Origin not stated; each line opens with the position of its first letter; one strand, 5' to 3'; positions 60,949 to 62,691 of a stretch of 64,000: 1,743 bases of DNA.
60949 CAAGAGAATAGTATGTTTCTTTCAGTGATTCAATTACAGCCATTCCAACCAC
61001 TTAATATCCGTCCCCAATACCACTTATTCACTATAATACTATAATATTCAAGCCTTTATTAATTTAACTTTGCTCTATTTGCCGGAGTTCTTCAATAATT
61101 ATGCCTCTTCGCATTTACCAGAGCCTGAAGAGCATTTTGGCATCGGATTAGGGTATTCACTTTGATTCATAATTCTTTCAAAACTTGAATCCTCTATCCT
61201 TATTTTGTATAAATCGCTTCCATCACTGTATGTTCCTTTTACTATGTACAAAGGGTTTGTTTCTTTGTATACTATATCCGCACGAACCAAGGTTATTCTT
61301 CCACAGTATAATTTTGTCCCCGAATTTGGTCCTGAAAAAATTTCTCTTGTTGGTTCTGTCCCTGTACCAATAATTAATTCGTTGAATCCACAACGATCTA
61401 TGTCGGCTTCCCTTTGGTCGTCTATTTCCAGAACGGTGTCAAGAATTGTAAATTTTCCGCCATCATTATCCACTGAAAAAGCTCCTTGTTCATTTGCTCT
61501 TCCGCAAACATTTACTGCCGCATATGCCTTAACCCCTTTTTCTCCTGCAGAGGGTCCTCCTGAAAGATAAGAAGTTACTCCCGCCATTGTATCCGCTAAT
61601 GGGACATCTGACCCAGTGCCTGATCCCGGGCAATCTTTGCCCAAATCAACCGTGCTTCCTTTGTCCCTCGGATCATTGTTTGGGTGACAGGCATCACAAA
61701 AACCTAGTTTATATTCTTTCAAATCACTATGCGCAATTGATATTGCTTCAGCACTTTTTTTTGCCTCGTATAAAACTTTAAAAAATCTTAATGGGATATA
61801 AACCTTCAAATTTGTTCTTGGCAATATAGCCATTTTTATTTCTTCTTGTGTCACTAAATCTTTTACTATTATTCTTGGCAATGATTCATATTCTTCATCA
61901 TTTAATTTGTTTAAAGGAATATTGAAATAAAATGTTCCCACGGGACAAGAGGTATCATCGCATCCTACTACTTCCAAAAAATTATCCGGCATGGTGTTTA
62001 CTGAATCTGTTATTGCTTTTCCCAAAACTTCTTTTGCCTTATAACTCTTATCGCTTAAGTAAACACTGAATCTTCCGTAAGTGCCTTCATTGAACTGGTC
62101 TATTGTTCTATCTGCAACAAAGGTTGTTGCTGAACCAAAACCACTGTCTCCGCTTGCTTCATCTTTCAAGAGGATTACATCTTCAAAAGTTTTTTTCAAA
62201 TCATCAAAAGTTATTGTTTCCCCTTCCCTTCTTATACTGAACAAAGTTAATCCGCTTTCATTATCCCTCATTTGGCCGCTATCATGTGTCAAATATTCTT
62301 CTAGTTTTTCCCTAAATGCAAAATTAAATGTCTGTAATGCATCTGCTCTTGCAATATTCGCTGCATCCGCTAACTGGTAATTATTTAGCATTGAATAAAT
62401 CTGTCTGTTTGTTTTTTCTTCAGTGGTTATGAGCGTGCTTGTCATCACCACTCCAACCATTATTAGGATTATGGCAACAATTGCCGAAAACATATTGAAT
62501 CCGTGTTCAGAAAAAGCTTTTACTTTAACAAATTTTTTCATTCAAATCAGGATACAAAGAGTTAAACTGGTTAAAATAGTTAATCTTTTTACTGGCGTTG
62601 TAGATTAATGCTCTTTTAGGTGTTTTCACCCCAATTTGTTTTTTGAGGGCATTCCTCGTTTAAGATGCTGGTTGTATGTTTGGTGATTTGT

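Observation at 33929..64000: A 30-kb single-strand block built around three paralogous giant surface proteins: candidate undescribed archaeal cell-surface or host-interaction system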

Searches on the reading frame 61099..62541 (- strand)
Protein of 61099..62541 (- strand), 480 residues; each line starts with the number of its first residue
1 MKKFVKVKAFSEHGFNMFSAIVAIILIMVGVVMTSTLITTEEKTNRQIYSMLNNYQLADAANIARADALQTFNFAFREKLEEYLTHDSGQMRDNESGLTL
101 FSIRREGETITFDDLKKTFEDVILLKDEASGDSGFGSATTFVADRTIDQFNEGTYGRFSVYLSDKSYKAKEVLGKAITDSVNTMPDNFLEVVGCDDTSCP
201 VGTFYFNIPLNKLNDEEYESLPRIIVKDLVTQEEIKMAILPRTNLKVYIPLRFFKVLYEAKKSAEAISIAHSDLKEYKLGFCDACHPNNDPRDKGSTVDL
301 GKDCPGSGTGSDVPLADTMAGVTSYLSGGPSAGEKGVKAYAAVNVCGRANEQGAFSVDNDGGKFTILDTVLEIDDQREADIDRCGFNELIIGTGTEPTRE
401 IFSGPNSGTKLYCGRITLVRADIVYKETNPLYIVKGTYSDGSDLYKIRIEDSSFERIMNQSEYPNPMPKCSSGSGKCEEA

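Call 5: search_protein_families(library=pfam, proteins=[window:61099-62541:-], max_evalue=0.1)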
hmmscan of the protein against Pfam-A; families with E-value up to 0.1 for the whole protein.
window:61099-62541:- (480 aa): 0 families

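Call 19: find_encoding_contigs(protein=window:61099-62541:-, flank=10000, max_places=4)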
Protein window:61099-62541:- (480 aa): 2 contigs read that carry it; 1 place shown.
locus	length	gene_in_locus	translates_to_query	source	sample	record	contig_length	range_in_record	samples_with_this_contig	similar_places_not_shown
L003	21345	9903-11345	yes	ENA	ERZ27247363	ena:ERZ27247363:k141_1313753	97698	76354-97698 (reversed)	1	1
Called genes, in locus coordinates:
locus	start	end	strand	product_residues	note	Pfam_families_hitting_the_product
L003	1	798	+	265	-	?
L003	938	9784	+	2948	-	PF13620:CarboxypepD_reg (faint), PF13715:CarbopepD_reg_2 (faint)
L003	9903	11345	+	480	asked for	-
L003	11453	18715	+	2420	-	PF02369:Big_1 (faint), PF13620:CarboxypepD_reg, PF17789:MG4 (faint), PF17802:SpaA (faint), PF24025:Ig_DR_A0283-like (faint), PF13620:CarboxypepD_reg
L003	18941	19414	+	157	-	-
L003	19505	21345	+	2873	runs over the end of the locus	PF13620:CarboxypepD_reg (faint)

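Call 22: search_solved_structures(query=window:61099-62541:-, max_evalue=10)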
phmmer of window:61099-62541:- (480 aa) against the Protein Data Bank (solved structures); distinct sequences matched with E-value up to 10: 4.
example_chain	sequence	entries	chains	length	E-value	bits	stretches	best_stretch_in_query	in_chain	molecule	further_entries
3g4s_I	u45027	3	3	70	0.3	13.2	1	124-177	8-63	50S ribosomal protein L11P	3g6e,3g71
3sn5_A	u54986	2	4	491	1.1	11.2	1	45-125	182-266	Cholesterol 7-alpha-monooxygenase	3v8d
3dax_A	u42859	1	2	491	1.1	11.2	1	45-125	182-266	Cytochrome P450 7A1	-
2qic_A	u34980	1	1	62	1.8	10.6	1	188-208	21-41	Inhibitor of growth protein 1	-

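Call 40: find_homologous_proteins(query=window:61099-62541:-, max_evalue=0.001)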
Query window:61099-62541:- (480 aa): 81 proteins with E <= 0.001 among 8000 candidates.
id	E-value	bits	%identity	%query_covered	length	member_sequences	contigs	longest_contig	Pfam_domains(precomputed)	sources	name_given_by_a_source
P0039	0.0e+0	1084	100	100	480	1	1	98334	-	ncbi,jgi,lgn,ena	ncbi:MAG: hypothetical protein WC462_03360 [archaeon]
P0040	6.0e-274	927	86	100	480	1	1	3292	-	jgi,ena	-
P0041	4.4e-256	868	84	98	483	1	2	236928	-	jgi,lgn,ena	-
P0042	2.1e-154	533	56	100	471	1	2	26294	-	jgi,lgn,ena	-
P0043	6.6e-152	525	53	98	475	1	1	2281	-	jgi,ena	-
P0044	1.2e-151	524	57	96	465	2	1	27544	-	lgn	-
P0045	2.4e-146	506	54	96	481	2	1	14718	-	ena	-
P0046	1.6e-142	494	53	99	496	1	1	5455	-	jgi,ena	-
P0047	7.5e-142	492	53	97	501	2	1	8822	-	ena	-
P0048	1.1e-140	488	53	96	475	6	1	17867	-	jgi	-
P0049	2.0e-138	480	54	96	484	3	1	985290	-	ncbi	ncbi:MAG: hypothetical protein WC821_01035 [archaeon]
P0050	2.9e-138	480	52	99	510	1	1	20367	-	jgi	jgi:hypothetical protein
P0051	1.2e-136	474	50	98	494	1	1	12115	-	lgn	-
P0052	7.0e-136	472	51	96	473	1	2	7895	-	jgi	jgi:hypothetical protein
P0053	2.8e-135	470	52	96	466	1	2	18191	-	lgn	-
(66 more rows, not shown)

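Call 46: search_protein_families(library=ncbifam, proteins=[window:61099-62541:-], max_evalue=1)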
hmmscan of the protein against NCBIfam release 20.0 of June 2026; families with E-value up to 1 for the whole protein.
window:61099-62541:- (480 aa): 1 family
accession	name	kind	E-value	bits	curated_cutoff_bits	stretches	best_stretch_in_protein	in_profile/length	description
TIGR04402.2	mob_CxxC_CxxC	subfamily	0.1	12.9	70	1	15-95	60-135/180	mobilome CxxCx(11)CxxC protein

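Call 50: predict_structure(alignment_id=A4)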
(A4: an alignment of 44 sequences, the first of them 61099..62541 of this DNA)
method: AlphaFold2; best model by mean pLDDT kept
length: 480 residues; sequences in the alignment: 44
mean_pLDDT: 87.2   pTM: 0.78
mean pLDDT of the five models: 87.2, 86.8, 85.9, 84.7, 84.6
residues with pLDDT >= 90: 276; 70-90: 164; 50-70: 21; < 50: 19
segments of 3 or more residues with pLDDT < 50: 1-11, 126-132
pLDDT, mean of each block of 10 residues (from residue 1): 42 61 82 72 71 83 89 90 90 88 88 86 56 66 88 88 92 88 80 91 92 91 93 91 92 95 95 95 94 90 88 94 93 94 97 88 92 92 96 94 92 96 96 92 95 90 85 91
secondary structure, 60 per line:
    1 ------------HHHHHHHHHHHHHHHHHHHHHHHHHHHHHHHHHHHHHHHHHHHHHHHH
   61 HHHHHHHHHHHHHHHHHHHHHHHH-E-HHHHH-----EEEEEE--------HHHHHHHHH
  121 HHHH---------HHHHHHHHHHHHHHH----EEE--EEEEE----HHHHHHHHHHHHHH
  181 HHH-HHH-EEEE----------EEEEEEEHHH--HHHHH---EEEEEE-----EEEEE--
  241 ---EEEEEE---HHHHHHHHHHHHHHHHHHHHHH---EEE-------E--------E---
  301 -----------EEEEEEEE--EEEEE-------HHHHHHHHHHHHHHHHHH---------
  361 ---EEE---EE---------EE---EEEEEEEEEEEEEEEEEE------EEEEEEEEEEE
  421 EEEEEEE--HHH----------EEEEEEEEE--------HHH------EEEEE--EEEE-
elements in order: H13-84 H88-92 E98-103 H112-124 H134-148 E153-155 E158-162 H167-183 E189-192 E203-209 H215-219 E223-228 E234-238 E244-249 H253-274 E278-280 E312-319 E322-326 H334-351 E364-366 E386-403 E410-427 E443-451 E469-473 E476-479

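Call 52: fold_search(model_id=the predicted structure, library=pdb)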
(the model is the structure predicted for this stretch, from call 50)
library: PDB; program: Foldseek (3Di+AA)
matches with E <= 10: 267; with E <= 0.001: 0
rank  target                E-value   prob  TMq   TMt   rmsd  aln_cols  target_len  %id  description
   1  4aqa_B                7.0e-01  0.03  0.11  0.17  19.9       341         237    7  CRYSTAL STRUCTURE OF DEAFNESS ASSOCIATED MUTANT MOUSE CADHERIN-23 EC1- 2D124G AND PROTOCADHERIN-15 EC1-2 FORM I (released 2012-11-07)
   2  6o8h_A                7.0e-01  0.01  0.08  0.07  23.4       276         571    9  Crystal structure of UvrB mutant bound to duplex DNA (released 2020-01-22)
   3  5xdb_A                7.9e-01  0.02  0.10  0.12  21.1       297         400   10  Crystal structure of FMN-bound TdsC from Paenibacillus sp. A11-2 (released 2017-08-09)
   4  4moc                  8.4e-01  0.01  0.06  0.10  27.2       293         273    8  Human Acyl-coenzyme A Thioesterase 12 (released 2014-07-16)
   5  2nmv_A                8.9e-01  0.01  0.06  0.05  24.0       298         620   11  Damage detection by the UvrABC pathway: Crystal structure of UvrB bound to fluorescein-adducted DNA (released 2007-01-16)
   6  3uwx_B                1.2e+00  0.01  0.07  0.06  26.8       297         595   10  Crystal structure of UvrA-UvrB complex (released 2012-02-08)
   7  6o8g_B                1.3e+00  0.01  0.08  0.07  23.7       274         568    9  Crystal structure of UvrB bound to fully duplex DNA (released 2020-01-22)
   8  6o8e_A                1.3e+00  0.01  0.07  0.06  24.3       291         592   12  Crystal structure of UvrB bound to duplex DNA with ADP (released 2020-01-22)
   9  6cjz_MODEL_1_A        1.3e+00  0.03  0.06  0.22  18.2        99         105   10  Solution Structure of Amebosin (released 2019-02-06)
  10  5xdc_A                1.4e+00  0.01  0.08  0.09  23.5       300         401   10  Crystal structure of Indole-bound TdsC from Paenibacillus sp. A11-2 (released 2017-08-09)
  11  6n22                  1.5e+00  0.03  0.11  0.19  20.3       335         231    6  Crystal structure of mouse Protocadherin-15 EC1-2 BAP (released 2019-11-13)
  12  4axw_B                1.5e+00  0.02  0.09  0.14  19.0       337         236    6  CRYSTAL STRUCTURE OF MOUSE CADHERIN-23 EC1-2 AND PROTOCADHERIN-15 EC1- 2, FORM I 2.2A. (released 2012-11-07)
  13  9j25_C                1.6e+00  0.01  0.08  0.08  20.2       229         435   13  Structural basis of the bifunctionality of M. salinexigens ZYF650T glucosylglycerol phosphorylase in glucosylglycerol  (released 2025-09-03)
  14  8us2_A                1.6e+00  0.01  0.05  0.04  23.0       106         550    9  P22121 Crystal structure of TamA from Pseudomonas aeruginosa at 3.95 Ang (released 2024-06-26)
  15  1xto                  1.8e+00  0.01  0.04  0.06  19.5       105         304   10  Crystal Structure of the Coenzyme PQQ Synthesis Protein (PqqB) from Pseudomonas putida, Northeast Structural Genomics Ta (released 2004-11-09)
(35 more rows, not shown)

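Call 56: find_related_loci(query=A4, collection=genome_contigs, flank=10000)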
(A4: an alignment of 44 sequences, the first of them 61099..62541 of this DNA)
Query A4 (480 aa) in genome_contigs; peptide patterns used: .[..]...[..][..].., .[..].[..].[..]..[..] (x = any residue, [..] = any of these).
61 stretches matched a pattern; 37 encode a relative of the query (tblastn E <= 1e-3); 37 distinct loci.
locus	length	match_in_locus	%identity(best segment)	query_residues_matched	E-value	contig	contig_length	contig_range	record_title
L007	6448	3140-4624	54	1-478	1e-156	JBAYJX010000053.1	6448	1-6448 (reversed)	MAG: archaeon isolate SO_2016_GW1_66 scaffold23034_OW334_2016, whole genome shotgun sequence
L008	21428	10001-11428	54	13-477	4e-150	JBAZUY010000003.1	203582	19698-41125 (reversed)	MAG: archaeon isolate SO_2017_GW1_24 NODE_512_length_203582_cov_2.340911_OW334_2017, whole genome shotgun sequence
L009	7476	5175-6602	53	13-477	8e-150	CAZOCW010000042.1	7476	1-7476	MAG TPA_asm: uncultured archaeon isolate SRP272421_co2_118 genome assembly, contig: NODE_38951_length_7476_cov_4.557742,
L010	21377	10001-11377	54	1-459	2e-144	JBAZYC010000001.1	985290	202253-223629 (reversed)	MAG: archaeon isolate SO_2017_GW1_71 NODE_17_length_985290_cov_1.729804_OW334_2017, whole genome shotgun sequence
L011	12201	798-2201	50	11-477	7e-137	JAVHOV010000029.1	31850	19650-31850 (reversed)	MAG: archaeon isolate WB02no2_33_12 NODE_666_length_31850_cov_7.571788, whole genome shotgun sequence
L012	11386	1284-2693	48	1-478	2e-136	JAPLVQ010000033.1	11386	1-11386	MAG: Candidatus Iainarchaeum archaeon isolate LacPavin_0419_WC90_MAG_36_6 LacPavin_0419_WC90_scaffold_85341, whole genom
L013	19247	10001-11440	53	1-478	8e-148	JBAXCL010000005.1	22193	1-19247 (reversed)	MAG: archaeon isolate ELA192 MAG192_5, whole genome shotgun sequence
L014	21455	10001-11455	46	4-478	6e-122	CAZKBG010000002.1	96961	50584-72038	MAG TPA_asm: uncultured archaeon isolate binchicken_co115_172 genome assembly, contig: NODE_418_length_96961_cov_25.4461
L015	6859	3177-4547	48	12-456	2e-118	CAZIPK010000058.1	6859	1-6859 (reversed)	MAG TPA_asm: uncultured archaeon isolate binchicken_co16_357 genome assembly, contig: NODE_18136_length_6859_cov_4.97795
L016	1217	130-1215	52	1-360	2e-125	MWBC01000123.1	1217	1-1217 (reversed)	MAG: archaeon ADurb.Bin336 isolate ADurb.Bin336 BWY55_contig000123, whole genome shotgun sequence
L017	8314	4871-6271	42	8-480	2e-108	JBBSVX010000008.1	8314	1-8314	MAG: archaeon isolate H43-bin240_1 H43_bin240_1_000000000008, whole genome shotgun sequence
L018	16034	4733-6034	43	8-449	3e-105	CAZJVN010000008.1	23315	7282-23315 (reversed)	MAG TPA_asm: uncultured archaeon isolate SRP263991_co4_116 genome assembly, contig: NODE_2836_length_23315_cov_5.581384,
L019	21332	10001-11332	42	10-449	3e-103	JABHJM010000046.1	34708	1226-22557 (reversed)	MAG: Candidatus Iainarchaeum archaeon isolate SI037_bin87 k141_1363171, whole genome shotgun sequence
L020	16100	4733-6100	40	6-473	1e-102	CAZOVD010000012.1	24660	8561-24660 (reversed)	MAG TPA_asm: uncultured archaeon isolate SRP193661_co2_56 genome assembly, contig: NODE_1858_length_24660_cov_7.184231,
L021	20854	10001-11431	40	10-480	3e-94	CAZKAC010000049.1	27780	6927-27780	MAG TPA_asm: uncultured archaeon isolate SRP067234_co1_269 genome assembly, contig: k99_387323, whole genome shotgun seq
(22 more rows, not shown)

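Call 88: find_encoding_contigs(protein=P0041, flank=10000, max_places=2)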
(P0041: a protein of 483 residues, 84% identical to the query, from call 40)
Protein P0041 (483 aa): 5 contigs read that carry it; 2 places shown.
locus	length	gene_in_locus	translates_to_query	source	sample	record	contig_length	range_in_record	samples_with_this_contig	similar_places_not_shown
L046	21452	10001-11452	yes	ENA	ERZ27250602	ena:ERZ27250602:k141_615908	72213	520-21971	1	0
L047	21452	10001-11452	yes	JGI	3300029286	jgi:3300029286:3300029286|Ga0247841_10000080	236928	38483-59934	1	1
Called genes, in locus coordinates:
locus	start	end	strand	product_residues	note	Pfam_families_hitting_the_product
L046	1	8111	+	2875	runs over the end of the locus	?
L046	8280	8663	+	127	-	-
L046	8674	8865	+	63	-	-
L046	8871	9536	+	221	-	-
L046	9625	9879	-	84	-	-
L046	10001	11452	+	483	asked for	-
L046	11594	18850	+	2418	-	PF13620:CarboxypepD_reg, PF17789:MG4 (faint), PF17802:SpaA (faint), PF13620:CarboxypepD_reg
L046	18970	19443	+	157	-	-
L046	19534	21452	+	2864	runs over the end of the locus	PF13620:CarboxypepD_reg (faint), PF24107:DUF7382 (faint)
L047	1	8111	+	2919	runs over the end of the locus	PF13620:CarboxypepD_reg (faint)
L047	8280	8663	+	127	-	-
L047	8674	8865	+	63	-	-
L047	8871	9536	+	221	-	-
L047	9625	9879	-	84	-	-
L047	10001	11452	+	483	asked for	-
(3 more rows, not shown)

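Call 99: fold_search(model_id=the predicted structure, library=viral)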
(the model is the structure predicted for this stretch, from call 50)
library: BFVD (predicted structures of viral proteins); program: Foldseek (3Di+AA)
matches with E <= 10: 433; with E <= 0.001: 0
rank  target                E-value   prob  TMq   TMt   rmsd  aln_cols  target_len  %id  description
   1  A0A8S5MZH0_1          1.6e-01  0.09  0.09  0.05  28.1       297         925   13  Minor tail protein [Siphoviridae sp. ctoMB99]
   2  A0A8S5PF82            1.7e-01  0.02  0.06  0.05  20.4       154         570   10  Uncharacterized protein [Siphoviridae sp. ctWKa2]
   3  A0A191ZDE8            1.8e-01  0.06  0.08  0.10  30.3       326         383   11  (no name in the UniProt tables at hand)
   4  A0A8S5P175            1.8e-01  0.04  0.11  0.17  28.5       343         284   10  Uncharacterized protein [Myoviridae sp. ctLnO19]
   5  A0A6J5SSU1            2.7e-01  0.06  0.09  0.21  20.6       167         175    7  Uncharacterized protein [uncultured Caudovirales phage]
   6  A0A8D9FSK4            3.0e-01  0.08  0.06  0.18  15.5        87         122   14  Uncharacterized protein [uncultured marine phage]
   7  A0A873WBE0            4.9e-01  0.06  0.06  0.18  14.5        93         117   13  (no name in the UniProt tables at hand)
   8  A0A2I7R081            4.9e-01  0.02  0.06  0.07  27.0       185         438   12  (no name in the UniProt tables at hand)
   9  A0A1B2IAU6            5.2e-01  0.03  0.11  0.17  24.4       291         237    9  (no name in the UniProt tables at hand)
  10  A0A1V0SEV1            6.2e-01  0.04  0.08  0.05  26.1       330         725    9  Transposase [Hokovirus HKV1]
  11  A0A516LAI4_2          6.5e-01  0.02  0.09  0.05  18.2       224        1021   11  (no name in the UniProt tables at hand)
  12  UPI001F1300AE         6.5e-01  0.01  0.09  0.13  23.3       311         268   10  (no name look-up for this kind of identifier)
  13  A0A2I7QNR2            7.4e-01  0.06  0.08  0.21  17.0       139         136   11  (no name in the UniProt tables at hand)
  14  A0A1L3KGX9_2          8.3e-01  0.01  0.06  0.03  28.6       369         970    9  (no name in the UniProt tables at hand)
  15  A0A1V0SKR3            8.8e-01  0.06  0.07  0.09  18.8       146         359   11  Transposase [Klosneuvirus KNV1]
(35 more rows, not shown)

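Call 100: find_related_loci(query=A8, collection=metagenome_contigs, flank=10000)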
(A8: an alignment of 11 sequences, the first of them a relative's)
Query A8 (222 aa) in metagenome_contigs; peptide patterns used: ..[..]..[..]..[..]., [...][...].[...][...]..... (x = any residue, [..] = any of these).
109 stretches matched a pattern; 63 encode a relative of the query (tblastn E <= 1e-3); 63 distinct loci.
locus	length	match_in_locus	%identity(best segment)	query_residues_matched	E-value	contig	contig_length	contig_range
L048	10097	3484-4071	57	15-213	1e-77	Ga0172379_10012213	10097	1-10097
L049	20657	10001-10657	55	1-221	5e-74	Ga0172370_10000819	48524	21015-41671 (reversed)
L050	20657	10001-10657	55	1-221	5e-74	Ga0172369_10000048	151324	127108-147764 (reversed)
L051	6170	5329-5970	53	1-217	1e-70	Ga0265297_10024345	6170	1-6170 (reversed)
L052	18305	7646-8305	54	1-219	2e-70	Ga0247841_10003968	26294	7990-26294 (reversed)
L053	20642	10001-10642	53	1-217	5e-69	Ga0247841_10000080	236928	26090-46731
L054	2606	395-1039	51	1-218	9e-70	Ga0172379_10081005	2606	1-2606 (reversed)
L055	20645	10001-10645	49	1-217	3e-67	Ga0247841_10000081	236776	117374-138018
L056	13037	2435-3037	52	13-216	7e-66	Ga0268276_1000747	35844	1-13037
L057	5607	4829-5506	52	1-218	4e-65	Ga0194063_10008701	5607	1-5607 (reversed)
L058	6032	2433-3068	55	1-217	3e-62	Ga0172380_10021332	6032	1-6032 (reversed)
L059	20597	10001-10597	53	15-216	2e-62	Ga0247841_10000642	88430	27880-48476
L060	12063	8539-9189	52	1-222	2e-59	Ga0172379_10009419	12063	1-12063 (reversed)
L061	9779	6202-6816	49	10-219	8e-58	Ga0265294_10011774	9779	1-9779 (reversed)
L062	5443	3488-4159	51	1-217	3e-57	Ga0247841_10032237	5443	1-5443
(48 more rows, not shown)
